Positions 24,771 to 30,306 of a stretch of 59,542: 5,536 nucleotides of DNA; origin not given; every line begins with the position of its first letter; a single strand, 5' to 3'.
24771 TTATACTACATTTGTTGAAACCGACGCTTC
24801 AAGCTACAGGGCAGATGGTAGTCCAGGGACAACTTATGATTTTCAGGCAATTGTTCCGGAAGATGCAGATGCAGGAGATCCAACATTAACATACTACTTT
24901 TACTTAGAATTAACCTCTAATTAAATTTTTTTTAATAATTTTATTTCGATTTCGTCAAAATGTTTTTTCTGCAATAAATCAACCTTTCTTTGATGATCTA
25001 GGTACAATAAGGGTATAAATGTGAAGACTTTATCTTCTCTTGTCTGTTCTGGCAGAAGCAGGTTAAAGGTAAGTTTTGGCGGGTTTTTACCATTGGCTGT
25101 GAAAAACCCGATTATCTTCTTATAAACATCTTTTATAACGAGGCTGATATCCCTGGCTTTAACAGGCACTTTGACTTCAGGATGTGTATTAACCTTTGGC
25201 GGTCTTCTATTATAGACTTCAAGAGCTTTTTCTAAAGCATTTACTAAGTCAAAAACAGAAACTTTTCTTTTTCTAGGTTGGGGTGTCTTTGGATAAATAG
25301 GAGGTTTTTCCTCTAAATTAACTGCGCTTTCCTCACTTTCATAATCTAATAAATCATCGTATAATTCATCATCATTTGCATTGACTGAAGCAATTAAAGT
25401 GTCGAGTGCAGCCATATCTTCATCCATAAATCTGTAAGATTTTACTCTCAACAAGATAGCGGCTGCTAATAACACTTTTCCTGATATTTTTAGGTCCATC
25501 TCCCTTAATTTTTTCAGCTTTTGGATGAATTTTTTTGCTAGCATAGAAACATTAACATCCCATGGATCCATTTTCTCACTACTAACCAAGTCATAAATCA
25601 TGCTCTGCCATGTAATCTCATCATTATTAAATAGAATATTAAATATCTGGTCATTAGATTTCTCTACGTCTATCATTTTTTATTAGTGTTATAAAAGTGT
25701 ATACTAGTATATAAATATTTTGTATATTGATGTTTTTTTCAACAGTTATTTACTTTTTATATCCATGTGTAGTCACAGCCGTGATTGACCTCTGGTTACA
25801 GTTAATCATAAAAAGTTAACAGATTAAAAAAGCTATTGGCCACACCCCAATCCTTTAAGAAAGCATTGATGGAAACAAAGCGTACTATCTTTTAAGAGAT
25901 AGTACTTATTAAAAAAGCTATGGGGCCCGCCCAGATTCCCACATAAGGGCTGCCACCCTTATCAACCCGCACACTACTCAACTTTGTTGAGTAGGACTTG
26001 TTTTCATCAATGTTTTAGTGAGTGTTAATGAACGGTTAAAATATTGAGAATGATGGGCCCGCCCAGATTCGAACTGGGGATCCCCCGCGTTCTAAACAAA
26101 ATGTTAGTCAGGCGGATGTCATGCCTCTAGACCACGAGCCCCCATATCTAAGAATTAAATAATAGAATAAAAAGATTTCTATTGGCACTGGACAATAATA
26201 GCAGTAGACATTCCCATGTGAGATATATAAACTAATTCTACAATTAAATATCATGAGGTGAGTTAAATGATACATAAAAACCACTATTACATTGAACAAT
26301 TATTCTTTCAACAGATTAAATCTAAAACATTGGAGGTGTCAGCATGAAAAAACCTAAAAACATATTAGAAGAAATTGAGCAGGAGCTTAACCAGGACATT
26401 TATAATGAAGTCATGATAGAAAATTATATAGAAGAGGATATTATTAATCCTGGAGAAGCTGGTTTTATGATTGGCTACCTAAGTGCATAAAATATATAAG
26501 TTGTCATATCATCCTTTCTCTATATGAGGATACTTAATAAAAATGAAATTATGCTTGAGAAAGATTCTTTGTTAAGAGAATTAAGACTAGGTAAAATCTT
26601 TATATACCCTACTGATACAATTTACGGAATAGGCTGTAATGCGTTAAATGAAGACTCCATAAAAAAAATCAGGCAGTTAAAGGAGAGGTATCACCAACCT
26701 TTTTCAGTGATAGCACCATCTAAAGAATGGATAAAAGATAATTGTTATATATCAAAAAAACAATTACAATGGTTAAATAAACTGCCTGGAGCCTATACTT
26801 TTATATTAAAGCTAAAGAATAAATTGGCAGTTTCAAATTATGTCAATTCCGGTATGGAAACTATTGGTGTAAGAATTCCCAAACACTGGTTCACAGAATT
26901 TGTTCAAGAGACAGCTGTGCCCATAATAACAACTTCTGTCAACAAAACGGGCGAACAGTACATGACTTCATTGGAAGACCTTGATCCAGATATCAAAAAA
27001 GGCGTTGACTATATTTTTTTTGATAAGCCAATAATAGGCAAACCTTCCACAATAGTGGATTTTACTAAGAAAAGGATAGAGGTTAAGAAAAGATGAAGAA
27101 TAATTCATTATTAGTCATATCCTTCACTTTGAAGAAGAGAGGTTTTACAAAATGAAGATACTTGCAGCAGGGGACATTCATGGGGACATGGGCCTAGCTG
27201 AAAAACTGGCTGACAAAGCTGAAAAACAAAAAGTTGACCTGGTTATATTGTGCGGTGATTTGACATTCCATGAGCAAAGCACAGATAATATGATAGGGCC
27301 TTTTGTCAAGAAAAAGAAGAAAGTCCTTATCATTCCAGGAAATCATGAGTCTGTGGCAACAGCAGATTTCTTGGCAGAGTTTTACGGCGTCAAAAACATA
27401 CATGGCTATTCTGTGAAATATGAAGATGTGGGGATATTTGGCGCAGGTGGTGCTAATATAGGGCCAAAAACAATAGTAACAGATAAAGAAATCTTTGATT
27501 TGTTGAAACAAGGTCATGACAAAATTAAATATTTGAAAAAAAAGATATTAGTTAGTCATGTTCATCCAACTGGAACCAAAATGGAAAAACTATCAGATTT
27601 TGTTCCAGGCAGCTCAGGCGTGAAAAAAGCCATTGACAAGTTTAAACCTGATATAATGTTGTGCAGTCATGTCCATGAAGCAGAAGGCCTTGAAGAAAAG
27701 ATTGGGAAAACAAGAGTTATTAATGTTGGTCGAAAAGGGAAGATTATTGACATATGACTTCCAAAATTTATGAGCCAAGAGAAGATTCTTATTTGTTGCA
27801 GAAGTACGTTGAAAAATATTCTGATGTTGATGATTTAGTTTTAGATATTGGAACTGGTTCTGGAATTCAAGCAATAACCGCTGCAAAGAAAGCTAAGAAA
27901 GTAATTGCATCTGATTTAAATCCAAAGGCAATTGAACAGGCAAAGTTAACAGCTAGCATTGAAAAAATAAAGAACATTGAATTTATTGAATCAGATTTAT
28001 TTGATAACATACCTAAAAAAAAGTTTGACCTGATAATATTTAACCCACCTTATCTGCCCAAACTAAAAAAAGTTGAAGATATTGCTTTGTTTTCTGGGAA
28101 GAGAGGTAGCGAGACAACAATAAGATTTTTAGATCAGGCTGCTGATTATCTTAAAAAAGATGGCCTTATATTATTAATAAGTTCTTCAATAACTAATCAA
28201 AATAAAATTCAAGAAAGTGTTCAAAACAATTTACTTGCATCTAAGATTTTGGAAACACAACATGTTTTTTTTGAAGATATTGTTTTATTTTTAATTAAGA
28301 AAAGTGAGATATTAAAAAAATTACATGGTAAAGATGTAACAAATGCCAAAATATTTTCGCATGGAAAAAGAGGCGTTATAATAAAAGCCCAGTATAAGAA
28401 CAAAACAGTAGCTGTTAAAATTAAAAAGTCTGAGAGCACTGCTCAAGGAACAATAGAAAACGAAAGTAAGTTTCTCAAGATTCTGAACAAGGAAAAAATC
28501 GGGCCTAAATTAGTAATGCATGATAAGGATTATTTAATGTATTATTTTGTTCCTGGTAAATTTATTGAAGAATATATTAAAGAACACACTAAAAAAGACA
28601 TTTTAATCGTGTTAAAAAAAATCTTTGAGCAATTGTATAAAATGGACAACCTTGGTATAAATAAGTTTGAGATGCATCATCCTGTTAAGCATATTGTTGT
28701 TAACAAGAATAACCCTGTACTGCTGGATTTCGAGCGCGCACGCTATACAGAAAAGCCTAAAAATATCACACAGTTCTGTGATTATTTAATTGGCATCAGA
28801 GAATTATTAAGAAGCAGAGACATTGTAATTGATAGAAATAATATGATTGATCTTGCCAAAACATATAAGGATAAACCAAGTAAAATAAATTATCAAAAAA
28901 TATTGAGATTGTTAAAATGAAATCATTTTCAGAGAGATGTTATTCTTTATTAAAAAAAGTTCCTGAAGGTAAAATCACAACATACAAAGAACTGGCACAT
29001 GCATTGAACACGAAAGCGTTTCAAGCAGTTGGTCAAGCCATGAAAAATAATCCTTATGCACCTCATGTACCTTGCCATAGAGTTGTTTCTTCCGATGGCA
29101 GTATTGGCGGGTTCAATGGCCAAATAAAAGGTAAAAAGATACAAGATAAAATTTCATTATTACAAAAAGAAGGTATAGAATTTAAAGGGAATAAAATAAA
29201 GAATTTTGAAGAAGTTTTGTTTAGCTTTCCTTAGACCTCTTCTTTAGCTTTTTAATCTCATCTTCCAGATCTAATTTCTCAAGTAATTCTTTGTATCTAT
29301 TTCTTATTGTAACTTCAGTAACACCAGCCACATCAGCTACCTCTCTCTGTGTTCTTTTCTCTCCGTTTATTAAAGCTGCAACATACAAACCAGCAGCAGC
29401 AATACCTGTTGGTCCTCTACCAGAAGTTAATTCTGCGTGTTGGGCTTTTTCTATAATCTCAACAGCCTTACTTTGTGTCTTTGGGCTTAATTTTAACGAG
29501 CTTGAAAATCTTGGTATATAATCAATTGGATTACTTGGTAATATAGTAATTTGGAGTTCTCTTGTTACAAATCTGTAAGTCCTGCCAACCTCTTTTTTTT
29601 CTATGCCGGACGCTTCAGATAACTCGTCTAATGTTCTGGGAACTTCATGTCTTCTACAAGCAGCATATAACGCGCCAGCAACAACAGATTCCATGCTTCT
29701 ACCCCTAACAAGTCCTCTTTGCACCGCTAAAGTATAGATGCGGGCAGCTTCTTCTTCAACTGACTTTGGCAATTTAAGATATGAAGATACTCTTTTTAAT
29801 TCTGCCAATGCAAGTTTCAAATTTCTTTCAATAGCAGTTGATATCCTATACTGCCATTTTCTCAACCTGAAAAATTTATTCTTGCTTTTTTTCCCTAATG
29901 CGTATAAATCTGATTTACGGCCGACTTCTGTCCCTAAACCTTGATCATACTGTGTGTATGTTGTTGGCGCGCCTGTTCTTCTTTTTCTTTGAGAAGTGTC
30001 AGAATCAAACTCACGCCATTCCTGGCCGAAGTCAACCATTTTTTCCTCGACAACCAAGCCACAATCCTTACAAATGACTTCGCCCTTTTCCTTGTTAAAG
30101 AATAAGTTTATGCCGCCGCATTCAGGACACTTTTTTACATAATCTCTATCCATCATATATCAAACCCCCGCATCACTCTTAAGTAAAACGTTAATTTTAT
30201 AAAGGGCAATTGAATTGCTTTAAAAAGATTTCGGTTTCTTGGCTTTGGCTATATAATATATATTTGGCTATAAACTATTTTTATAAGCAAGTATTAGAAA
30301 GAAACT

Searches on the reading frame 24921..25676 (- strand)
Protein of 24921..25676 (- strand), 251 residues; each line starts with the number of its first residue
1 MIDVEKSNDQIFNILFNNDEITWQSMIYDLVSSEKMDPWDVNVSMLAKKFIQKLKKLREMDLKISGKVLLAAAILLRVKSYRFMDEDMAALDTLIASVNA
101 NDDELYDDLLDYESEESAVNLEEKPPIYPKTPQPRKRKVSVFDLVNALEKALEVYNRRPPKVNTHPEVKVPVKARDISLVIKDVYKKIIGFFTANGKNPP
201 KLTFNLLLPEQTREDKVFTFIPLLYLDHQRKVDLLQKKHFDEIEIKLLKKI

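Call 67: search_protein_families(library=pfam, proteins=[window:24921-25676:-], max_evalue=0.001)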
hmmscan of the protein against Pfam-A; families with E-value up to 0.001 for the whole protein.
window:24921-25676:- (251 aa): 1 family
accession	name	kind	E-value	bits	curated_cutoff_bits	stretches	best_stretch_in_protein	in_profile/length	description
PF02616.19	SMC_ScpA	-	6.4e-18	66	24.6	1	30-247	1-231/232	Segregation and condensation protein ScpA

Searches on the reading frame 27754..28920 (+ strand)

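Call 67: search_protein_families(library=pfam, proteins=[window:27754-28920:+], max_evalue=0.001)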
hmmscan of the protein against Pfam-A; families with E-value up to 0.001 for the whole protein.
window:27754-28920:+ (388 aa): 17 families
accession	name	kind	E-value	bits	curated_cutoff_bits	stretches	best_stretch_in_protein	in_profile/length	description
PF05175.20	MTS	-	1.5e-17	64.2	23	1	22-158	30-156/170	Methyltransferase small domain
PF13847.12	Methyltransf_31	-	3.2e-13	50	27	1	28-158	6-124/145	Methyltransferase domain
PF06325.19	PrmA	-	4.8e-11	43.1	22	1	18-97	154-233/296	Ribosomal protein L11 methyltransferase (PrmA)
PF13649.12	Methyltransf_25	-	1.9e-10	41.7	27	1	29-96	1-70/97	Methyltransferase domain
PF08241.18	Methyltransf_11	-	4.3e-08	34.1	21.2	1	30-96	1-66/95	Methyltransferase domain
PF13489.12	Methyltransf_23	-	1.7e-07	31.5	27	1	20-143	14-118/164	Methyltransferase domain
PF07669.17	Eco57I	-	6e-07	30.1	25.3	1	55-167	38-160/171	Eco57I restriction-modification methylase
PF01555.25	N6_N4_Mtase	-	7e-07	29.8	26.7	0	14-64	170-220/221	DNA methylase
PF02475.24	TRM5-TYW2_MTfase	-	2.2e-06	28.1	28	1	19-100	30-114/164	TRM5/TYW2 methyltransferase domain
PF01170.24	UPF0020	-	4e-06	27.1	22.3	1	41-110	70-141/197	RMKL-like, methyltransferase domain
PF08242.18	Methyltransf_12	-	8.7e-06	26.8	30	1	30-97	1-72/98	Methyltransferase domain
PF09445.16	Methyltransf_15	-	2e-05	24.7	22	1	28-99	3-80/165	RNA cap guanine-N2 methyltransferase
PF12847.13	Methyltransf_18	-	4.2e-05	24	27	1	24-95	13-87/151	Methyltransferase domain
PF00891.24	Methyltransf_2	-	8.1e-05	22.5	22.3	1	28-95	65-132/210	O-methyltransferase domain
PF03602.21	Cons_hypoth95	-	0.00011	22.4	24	1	28-104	44-127/182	Conserved hypothetical protein 95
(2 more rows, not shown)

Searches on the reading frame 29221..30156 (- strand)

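Call 67: search_protein_families(library=pfam, proteins=[window:29221-30156:-], max_evalue=0.001)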
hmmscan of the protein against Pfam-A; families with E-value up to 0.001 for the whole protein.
window:29221-30156:- (311 aa): 5 families
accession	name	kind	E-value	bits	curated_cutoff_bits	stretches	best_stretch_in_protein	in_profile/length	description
PF00382.24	TFIIB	-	3.8e-48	161.9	23.6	2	208-293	6-91/92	Transcription factor TFIIB repeat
PF08271.17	Zn_Ribbon_TF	-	2.7e-14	52.8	29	1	9-50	2-43/43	TFIIB zinc-binding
PF04545.22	Sigma70_r4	-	3.5e-05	23.7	24.1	1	265-295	18-48/50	Sigma-70, region 4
PF22109.2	Zn_ribbon_tTFIIB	-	0.00079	19.7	28.6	0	5-36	6-39/40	Transcription factor IIB, zinc ribbon, Trypanosome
PF14354.12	Lar_restr_allev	-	0.00083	20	28.6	0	7-39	3-35/58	Restriction alleviation protein Lar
